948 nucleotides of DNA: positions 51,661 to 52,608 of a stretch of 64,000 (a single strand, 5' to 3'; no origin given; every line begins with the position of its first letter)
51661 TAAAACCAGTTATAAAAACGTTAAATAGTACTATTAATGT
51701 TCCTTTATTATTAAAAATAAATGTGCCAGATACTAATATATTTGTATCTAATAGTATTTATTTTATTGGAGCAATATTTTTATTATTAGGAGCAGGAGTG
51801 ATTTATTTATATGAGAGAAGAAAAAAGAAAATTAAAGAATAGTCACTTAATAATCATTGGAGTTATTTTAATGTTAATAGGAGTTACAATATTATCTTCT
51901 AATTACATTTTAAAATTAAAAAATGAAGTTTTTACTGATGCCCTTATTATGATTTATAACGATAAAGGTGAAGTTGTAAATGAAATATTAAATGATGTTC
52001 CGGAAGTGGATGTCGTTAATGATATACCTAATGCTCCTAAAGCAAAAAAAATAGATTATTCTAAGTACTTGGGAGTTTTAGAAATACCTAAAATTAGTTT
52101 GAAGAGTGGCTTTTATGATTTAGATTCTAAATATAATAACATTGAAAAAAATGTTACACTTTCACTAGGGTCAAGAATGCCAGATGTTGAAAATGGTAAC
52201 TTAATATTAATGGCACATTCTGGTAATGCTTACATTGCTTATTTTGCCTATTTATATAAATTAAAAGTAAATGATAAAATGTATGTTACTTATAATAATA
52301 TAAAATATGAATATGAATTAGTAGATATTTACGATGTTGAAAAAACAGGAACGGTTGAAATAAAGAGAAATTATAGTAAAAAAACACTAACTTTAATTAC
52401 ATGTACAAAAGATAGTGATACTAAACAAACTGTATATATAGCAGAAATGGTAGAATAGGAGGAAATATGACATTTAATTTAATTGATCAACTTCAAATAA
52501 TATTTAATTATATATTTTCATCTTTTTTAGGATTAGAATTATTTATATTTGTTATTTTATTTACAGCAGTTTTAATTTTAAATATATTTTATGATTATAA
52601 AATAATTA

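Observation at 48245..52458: Tandem array of three TED/pilin-like paralogs plus second sortase; the third paralog has lost the thioester cysteine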

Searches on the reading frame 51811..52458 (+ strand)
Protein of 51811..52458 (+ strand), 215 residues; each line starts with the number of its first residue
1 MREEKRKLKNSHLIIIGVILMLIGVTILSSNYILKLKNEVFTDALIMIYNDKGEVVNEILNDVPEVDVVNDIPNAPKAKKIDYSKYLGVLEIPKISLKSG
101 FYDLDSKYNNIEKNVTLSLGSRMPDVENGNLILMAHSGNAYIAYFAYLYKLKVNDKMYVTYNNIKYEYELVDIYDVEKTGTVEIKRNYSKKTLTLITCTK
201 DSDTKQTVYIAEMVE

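Call 4: search_protein_families(library=pfam, proteins=[window:51811-52458:+], max_evalue=0.1)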
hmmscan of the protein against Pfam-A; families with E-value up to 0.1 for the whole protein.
window:51811-52458:+ (215 aa): 2 families
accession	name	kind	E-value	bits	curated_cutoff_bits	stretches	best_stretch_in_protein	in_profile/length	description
PF04203.18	Sortase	-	7e-16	58.6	26.6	1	90-213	1-124/125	Sortase domain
PF14927.11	Neurensin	-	0.019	15.1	27.7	1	14-60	45-91/132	Neurensin/Transmembrane protein 74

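Call 5: search_protein_families(library=ncbifam, proteins=[window:51811-52458:+], max_evalue=0.1)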
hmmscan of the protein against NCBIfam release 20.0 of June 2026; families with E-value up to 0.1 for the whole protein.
window:51811-52458:+ (215 aa): 8 families
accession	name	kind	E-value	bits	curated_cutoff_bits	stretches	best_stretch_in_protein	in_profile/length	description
NF033745.1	class_C_sortase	subfamily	1.1e-16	61.2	160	1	77-199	84-205/220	class C sortase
TIGR01076.1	sortase_fam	subfamily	9.7e-16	57.8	39.35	1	88-202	1-115/136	sortase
NF058671.1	sortase_SrtD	exception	1.2e-10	41.4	140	1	17-198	2-168/187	class D sortase, LPxTATN-specific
NF033746.1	class_D_sortase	subfamily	2.5e-09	37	165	1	83-198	6-114/135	class D sortase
NF033747.1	class_E_sortase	subfamily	1.4e-05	25.1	160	1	74-202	58-193/211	class E sortase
NF033748.1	class_F_sortase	subfamily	0.0076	15.9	166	1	127-214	58-149/155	class F sortase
TIGR03784.1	marine_sortase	equivalog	0.027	14.1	158.25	1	129-198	91-156/174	class GN sortase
NF033684.1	suffix_2_RND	domain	0.077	13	40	0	12-41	38-67/69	transporter suffix domain-containing protein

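Call 24: search_solved_structures(query=window:51811-52458:+, max_evalue=0.01, show_alignments=4)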
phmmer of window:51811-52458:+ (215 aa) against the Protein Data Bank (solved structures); distinct sequences matched with E-value up to 0.01: 27.
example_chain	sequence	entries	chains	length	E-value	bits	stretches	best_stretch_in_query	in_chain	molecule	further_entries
24rr_A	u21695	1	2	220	1.9e-08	37.4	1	81-200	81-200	Ebp pilus assembly class C sortase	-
4d70_A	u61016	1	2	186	6.9e-08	35.6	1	86-203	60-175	SORTASE FAMILY PROTEIN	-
2kw8_A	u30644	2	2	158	8.8e-08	35.2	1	80-209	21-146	LPXTG-site transpeptidase family protein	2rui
3re9_A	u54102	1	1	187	4.4e-07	32.9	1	54-200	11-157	Sortase-like protein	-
4d7w_A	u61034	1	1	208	1.1e-05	28.4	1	81-200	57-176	SORTASE FAMILY PROTEIN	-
7d6p_A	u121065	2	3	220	2.2e-05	27.4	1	42-199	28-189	Sortase family protein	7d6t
5hu4_A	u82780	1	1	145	2.8e-05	27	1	127-212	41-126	Cysteine protease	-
6ixz_A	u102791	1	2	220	4.2e-05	26.5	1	43-199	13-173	Sortase family protein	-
3o0p_A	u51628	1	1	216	5.8e-05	26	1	47-199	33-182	Sortase family protein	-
8gmx_A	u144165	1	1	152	0.00013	24.9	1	87-200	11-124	Class C sortase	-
2mlm_A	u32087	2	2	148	0.0002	24.3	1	82-203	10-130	Sortase family protein | Sortase A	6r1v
7cg9_A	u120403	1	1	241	0.00022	24.1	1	83-200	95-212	Class C sortase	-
1ija_A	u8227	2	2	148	0.00027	23.8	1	82-203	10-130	Sortase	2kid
2w1j_A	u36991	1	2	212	0.00028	23.8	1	55-200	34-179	PUTATIVE SORTASE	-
1t2p_A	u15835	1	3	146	0.00031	23.7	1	82-203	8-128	sortase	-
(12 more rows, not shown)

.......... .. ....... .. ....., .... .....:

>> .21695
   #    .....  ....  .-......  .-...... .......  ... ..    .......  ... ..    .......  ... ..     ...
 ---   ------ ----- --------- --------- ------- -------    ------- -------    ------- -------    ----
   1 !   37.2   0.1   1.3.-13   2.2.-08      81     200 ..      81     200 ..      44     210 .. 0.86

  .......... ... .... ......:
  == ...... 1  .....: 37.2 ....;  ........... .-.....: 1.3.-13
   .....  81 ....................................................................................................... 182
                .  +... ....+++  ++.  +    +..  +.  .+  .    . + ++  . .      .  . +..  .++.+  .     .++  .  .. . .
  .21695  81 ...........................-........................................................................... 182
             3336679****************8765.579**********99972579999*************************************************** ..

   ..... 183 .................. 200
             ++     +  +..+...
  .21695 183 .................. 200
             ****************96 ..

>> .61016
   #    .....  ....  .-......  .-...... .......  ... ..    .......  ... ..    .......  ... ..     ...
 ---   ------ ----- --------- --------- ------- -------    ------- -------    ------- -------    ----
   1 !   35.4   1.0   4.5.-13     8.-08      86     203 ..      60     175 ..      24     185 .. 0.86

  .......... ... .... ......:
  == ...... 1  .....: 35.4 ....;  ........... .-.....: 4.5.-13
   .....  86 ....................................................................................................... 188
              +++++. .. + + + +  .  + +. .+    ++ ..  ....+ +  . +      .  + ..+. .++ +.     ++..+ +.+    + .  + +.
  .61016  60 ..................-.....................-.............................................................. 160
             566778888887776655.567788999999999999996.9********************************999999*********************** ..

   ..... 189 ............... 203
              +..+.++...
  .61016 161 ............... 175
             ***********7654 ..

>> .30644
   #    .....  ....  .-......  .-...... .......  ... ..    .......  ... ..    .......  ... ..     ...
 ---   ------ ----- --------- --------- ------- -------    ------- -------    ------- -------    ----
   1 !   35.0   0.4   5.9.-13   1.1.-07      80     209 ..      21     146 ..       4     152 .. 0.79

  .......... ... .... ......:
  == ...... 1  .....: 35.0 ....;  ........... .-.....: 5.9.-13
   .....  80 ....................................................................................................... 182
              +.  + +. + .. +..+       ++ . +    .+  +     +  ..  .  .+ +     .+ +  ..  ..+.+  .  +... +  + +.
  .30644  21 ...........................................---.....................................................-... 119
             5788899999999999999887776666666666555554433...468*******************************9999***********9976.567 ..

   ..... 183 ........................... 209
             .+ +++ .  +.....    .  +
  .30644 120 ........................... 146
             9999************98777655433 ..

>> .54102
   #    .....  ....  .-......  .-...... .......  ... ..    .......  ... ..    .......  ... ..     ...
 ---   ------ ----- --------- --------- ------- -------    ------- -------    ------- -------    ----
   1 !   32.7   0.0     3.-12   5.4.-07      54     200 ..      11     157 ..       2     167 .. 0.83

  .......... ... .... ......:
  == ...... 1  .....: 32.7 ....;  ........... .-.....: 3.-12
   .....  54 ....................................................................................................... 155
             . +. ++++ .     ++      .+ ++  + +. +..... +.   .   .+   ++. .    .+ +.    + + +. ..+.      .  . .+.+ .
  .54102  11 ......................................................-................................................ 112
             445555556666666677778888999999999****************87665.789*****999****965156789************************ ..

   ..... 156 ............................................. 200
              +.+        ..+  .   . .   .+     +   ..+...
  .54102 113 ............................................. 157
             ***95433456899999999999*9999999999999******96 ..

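Call 51: search_protein_representatives(protein=window:51811-52458:+)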
Query: 215 residues. Proteins with E-value up to 0.001 (for the whole library): 1646; up to 1e-10: 856; up to 1e-30: 110. The best 150 are listed.
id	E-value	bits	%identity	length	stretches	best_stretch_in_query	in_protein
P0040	6.5e-57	208.7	52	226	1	4-212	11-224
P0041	1.4e-56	207.6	47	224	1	4-214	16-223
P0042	6.0e-51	189.2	46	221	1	2-214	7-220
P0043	1.5e-45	171.6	46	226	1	7-213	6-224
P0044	4.2e-45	170.1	49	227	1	6-214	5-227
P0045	1.3e-43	165.3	41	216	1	9-213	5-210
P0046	2.0e-43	164.6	44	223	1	9-214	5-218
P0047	3.6e-43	163.8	50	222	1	14-213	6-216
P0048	5.3e-43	163.3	46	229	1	4-214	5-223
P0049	6.0e-43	163.1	44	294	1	5-214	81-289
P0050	1.1e-42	162.3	45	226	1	1-214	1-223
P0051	7.8e-42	159.5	48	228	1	9-215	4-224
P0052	7.8e-42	159.5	45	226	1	3-214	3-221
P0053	1.5e-41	158.5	48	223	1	13-213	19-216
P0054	1.7e-41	158.4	42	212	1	11-213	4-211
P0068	1.4e-38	148.9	40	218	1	6-214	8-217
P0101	4.0e-34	134.3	42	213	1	7-211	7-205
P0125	3.0e-32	128.2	39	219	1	5-213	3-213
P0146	5.7e-31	124.0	48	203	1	58-212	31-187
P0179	3.6e-29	118.1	41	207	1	10-212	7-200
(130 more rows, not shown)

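Call 55: search_protein_families(library=ncbifam, alignment_id=A4, max_evalue=0.00001)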
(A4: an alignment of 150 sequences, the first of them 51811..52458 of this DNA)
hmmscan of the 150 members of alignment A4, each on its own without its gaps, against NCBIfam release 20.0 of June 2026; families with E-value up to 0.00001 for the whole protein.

A. member 1, window:51811-52458:+ (215 aa): 4 families
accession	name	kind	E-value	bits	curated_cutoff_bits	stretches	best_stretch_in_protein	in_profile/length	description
NF033745.1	class_C_sortase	subfamily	1.1e-16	61.2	160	1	77-199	84-205/220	class C sortase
TIGR01076.1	sortase_fam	subfamily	9.7e-16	57.8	39.35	1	88-202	1-115/136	sortase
NF058671.1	sortase_SrtD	exception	1.2e-10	41.4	140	1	17-198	2-168/187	class D sortase, LPxTATN-specific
NF033746.1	class_D_sortase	subfamily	2.5e-09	37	165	1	83-198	6-114/135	class D sortase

B. families by the number of members that match (of 150 scanned): 7 families
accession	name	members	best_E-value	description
NF033745.1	class_C_sortase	150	2.8e-23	class C sortase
NF058671.1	sortase_SrtD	149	3.5e-20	class D sortase, LPxTATN-specific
TIGR01076.1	sortase_fam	149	8.3e-20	sortase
NF033746.1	class_D_sortase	144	1.9e-16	class D sortase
NF033747.1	class_E_sortase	130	1.1e-15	class E sortase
NF033748.1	class_F_sortase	8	2e-08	class F sortase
TIGR03784.1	marine_sortase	1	8.9e-06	class GN sortase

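Call 58: find_homologous_proteins(query=window:51811-52458:+, max_evalue=1e-10)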
Query window:51811-52458:+ (215 aa): 2209 proteins with E <= 1e-10 among 2499 candidates; the best 120 are listed.
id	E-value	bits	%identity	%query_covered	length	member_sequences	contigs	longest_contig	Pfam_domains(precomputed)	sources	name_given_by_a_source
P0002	6.4e-131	452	100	100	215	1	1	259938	PF04203.19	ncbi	-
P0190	1.1e-74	268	59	99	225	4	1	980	PF04203.19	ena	-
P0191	1.5e-71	258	56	99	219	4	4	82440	PF04203.19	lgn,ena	-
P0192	4.4e-71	257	56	95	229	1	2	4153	PF04203.19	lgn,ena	-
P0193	2.6e-70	254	58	95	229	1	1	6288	PF04203.19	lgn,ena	-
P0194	2.8e-70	254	58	95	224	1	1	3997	PF04203.19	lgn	-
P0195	3.3e-70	254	59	99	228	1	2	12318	PF04203.19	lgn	-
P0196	3.4e-70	254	61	97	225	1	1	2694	PF04203.19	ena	-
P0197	3.5e-70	254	57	99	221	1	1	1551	PF04203.19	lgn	-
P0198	6.3e-70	253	55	98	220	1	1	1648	PF04203.19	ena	-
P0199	8.3e-70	252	55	98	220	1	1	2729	PF04203.19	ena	-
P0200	1.0e-69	252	55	98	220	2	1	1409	PF04203.19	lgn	-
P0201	1.2e-69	252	55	98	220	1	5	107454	PF04203.19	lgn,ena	-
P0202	1.2e-69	252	55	98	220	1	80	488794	PF04203.19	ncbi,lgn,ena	-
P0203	1.2e-69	252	55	98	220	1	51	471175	PF04203.19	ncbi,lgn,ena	-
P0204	1.2e-69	252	57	99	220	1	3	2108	PF04203.19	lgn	-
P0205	1.6e-69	251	55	98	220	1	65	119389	PF04203.19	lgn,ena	-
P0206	1.7e-69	251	55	98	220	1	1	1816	PF04203.19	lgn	-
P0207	1.7e-69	251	54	98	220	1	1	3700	PF04203.19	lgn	-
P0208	1.9e-69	251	57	97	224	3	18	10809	PF04203.19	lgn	-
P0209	2.0e-69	251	56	97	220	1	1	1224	PF04203.19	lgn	-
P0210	2.0e-69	251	58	97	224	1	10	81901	PF04203.19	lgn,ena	-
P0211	2.2e-69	251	55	98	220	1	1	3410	PF04203.19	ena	-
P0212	2.3e-69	251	60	97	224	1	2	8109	PF04203.19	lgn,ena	-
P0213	2.6e-69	251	55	98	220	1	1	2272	PF04203.19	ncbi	-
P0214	2.9e-69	251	55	98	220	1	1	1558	PF04203.19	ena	-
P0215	3.0e-69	251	56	99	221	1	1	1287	PF04203.19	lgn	-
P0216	3.3e-69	250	55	98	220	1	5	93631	PF04203.19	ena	-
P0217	4.1e-69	250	57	97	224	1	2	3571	PF04203.19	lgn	-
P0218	4.2e-69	250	54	98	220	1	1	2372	PF04203.19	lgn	-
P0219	4.4e-69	250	56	100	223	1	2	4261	PF04203.19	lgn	-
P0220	4.6e-69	250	61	97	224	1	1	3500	PF04203.19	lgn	-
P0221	4.9e-69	250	60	97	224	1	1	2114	PF04203.19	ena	-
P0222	5.0e-69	250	60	97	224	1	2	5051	PF04203.19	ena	-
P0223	5.1e-69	250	57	99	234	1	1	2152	PF04203.19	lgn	-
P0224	5.7e-69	250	55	98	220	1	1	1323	PF04203.19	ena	-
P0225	5.7e-69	250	60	97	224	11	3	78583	PF04203.19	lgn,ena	-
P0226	6.2e-69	250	57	97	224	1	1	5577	PF04203.19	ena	-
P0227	7.7e-69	249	57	100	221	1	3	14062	PF04203.19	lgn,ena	-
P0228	8.6e-69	249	57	95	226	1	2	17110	PF04203.19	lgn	-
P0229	9.9e-69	249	54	98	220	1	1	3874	PF04203.19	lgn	-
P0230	1.2e-68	249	55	99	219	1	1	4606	PF04203.19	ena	-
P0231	1.7e-68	248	55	97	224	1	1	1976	PF04203.19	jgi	jgi:LPXTG-site transpeptidase (sortase) family protein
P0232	1.8e-68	248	56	97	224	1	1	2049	PF04203.19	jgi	jgi:LPXTG-site transpeptidase (sortase) family protein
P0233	1.8e-68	248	57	95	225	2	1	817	PF04203.19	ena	-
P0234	1.9e-68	248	57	97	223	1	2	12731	PF04203.19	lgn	-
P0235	1.9e-68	248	55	98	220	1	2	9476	PF04203.19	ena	-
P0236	2.0e-68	248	57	97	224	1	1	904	PF04203.19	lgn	-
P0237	2.1e-68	248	56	99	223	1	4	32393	PF04203.19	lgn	-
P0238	2.1e-68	248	57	97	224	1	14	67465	PF04203.19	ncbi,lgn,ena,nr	ncbi:MAG: sortase [Bacilli bacterium]|nr:sortase [Bacilli bacterium]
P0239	2.1e-68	248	57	97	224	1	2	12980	PF04203.19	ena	-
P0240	2.3e-68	248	58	100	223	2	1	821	PF04203.19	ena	-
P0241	2.3e-68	248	56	98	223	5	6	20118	PF04203.19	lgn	-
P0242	2.4e-68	248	53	98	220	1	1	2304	PF04203.19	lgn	-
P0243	2.5e-68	248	58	95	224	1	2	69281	PF04203.19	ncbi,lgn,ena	-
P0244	2.7e-68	248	55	98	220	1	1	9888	PF04203.19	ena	-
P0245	3.3e-68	247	54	99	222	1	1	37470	PF04203.19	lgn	-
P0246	3.6e-68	247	58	100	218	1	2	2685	PF04203.19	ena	-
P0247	3.7e-68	247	56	100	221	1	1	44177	PF04203.19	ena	-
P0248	4.0e-68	247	57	98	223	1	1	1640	PF04203.19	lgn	-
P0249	4.0e-68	247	60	97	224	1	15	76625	PF04203.19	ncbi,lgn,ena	-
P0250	4.1e-68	247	60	97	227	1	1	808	PF04203.19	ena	-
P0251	4.2e-68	247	55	100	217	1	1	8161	PF04203.19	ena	-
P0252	4.4e-68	247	60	97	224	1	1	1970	PF04203.19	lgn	-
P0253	5.0e-68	247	60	95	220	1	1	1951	PF04203.19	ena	-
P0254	5.9e-68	246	57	97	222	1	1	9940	PF04203.19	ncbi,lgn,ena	-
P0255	5.9e-68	246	54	100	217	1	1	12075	PF04203.19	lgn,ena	-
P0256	6.6e-68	246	54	98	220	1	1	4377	PF04203.19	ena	-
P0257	8.3e-68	246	54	99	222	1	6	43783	PF04203.19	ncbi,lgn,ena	-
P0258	8.5e-68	246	59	100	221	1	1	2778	PF04203.19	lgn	-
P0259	8.9e-68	246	53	99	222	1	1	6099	PF04203.19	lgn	-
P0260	9.3e-68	246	53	99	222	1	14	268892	PF04203.19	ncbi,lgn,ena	-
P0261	1.0e-67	246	53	99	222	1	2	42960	PF04203.19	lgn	-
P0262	1.2e-67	245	53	99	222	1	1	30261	PF04203.19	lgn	-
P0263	1.2e-67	245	53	100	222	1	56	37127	PF04203.19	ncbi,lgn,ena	-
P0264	1.3e-67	245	55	99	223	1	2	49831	PF04203.19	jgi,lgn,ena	-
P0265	2.0e-67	245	58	97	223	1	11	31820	PF04203.19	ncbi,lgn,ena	-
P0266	2.3e-67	244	53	99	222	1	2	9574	PF04203.19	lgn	-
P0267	2.4e-67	244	54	97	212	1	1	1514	PF04203.19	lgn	-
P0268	3.1e-67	244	58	98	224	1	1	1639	PF04203.19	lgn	-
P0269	3.2e-67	244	56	98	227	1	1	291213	PF04203.19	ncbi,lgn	-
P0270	3.3e-67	244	57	95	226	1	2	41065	PF04203.19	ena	-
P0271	3.6e-67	244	55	97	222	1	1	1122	PF04203.19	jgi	jgi:LPXTG-site transpeptidase (sortase) family protein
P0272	6.0e-67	243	57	99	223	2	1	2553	PF04203.19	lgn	-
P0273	6.2e-67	243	55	94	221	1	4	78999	PF04203.19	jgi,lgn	-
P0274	6.4e-67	243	56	98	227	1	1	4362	PF04203.19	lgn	-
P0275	8.5e-67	243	55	100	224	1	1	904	PF04203.19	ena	-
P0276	9.2e-67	242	58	95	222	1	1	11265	PF04203.19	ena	-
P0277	9.9e-67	242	52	99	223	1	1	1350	PF04203.19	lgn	-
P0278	1.1e-66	242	55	95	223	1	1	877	PF04203.19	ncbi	-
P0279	1.1e-66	242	55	97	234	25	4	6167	PF04203.19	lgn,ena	-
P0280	1.1e-66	242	55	99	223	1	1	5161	PF04203.19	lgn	-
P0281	1.2e-66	242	55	98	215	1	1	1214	PF04203.19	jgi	jgi:LPXTG-site transpeptidase (sortase) family protein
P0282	1.3e-66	242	56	94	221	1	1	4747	PF04203.19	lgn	-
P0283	1.3e-66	242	59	96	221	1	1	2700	PF04203.19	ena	-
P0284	1.4e-66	242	55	97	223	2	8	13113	PF04203.19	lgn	-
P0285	2.1e-66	241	55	98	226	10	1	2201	PF04203.19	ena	-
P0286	2.5e-66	241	58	97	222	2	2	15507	PF04203.19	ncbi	-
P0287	2.6e-66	241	56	97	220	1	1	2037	PF04203.19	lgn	-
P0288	3.2e-66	241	55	94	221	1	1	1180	PF04203.19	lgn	-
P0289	3.4e-66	241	54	99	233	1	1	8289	PF04203.19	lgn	-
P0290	4.1e-66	240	57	95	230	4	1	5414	PF04203.19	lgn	-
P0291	4.4e-66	240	55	97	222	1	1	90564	PF04203.19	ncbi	-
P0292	5.8e-66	240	54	98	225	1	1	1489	PF04203.19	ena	-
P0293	5.8e-66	240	56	97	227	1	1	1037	PF04203.19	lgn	-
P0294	5.8e-66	240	54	99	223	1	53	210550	PF04203.19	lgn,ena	-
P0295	6.4e-66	240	54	97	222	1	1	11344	PF04203.19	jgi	-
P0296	6.7e-66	240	54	99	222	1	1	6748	PF04203.19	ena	-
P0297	6.7e-66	240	56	99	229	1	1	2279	PF04203.19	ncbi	-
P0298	7.4e-66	240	57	95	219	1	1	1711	PF04203.19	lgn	-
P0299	7.6e-66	240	55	97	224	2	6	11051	PF04203.19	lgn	-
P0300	8.9e-66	239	56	98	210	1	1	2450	PF04203.19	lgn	-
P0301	9.7e-66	239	54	99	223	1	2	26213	PF04203.19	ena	-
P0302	1.2e-65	239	56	94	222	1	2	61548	PF04203.19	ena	-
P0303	1.2e-65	239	55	97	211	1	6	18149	PF04203.19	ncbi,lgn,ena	-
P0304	1.2e-65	239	56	95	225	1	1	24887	PF04203.19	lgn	-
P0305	1.2e-65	239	56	97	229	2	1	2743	PF04203.19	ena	-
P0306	1.2e-65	239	56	99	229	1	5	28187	PF04203.19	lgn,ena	-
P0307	1.3e-65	239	54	99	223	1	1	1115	PF04203.19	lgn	-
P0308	1.3e-65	239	54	97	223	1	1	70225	PF04203.19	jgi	-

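Call 59: find_encoding_contigs(protein=P0125, flank=6000, max_places=2)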
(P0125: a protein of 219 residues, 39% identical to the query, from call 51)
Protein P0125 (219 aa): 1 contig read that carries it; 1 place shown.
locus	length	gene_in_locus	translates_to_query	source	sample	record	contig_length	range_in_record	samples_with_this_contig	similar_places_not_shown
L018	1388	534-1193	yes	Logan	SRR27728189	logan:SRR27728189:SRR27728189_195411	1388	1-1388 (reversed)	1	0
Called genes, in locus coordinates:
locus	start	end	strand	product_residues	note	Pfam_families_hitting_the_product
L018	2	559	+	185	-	?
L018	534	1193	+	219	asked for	PF04203:Sortase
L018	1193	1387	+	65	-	?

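Call 60: find_encoding_contigs(protein=P0068, flank=6000, max_places=2)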
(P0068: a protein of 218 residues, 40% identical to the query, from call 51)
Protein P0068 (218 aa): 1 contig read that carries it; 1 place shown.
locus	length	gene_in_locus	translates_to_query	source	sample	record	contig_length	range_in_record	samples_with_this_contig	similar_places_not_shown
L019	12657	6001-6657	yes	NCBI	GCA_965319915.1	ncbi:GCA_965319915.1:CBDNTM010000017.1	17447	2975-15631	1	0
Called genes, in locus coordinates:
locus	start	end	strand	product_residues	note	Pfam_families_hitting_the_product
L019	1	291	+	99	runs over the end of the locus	PF05582:Peptidase_U57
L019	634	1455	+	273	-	PF00142:Fer4_NifH, PF01656:CbiA, PF02374:ArsA_ATPase, PF06564:CBP_BcsQ, PF09140:MipZ (weak), PF10609:ParA, PF13614:AAA_31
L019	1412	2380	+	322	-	PF02195:ParB_N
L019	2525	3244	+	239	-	-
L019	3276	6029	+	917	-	PF17210:SdrD_B (faint), PF11974:bMG3 (faint), PF13620:CarboxypepD_reg (faint), PF17802:SpaA, PF22904:NOMO1-like_2nd (faint), PF17802:SpaA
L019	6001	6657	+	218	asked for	PF04203:Sortase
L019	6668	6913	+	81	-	-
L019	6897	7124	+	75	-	-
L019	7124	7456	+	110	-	-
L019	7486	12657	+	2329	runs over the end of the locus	?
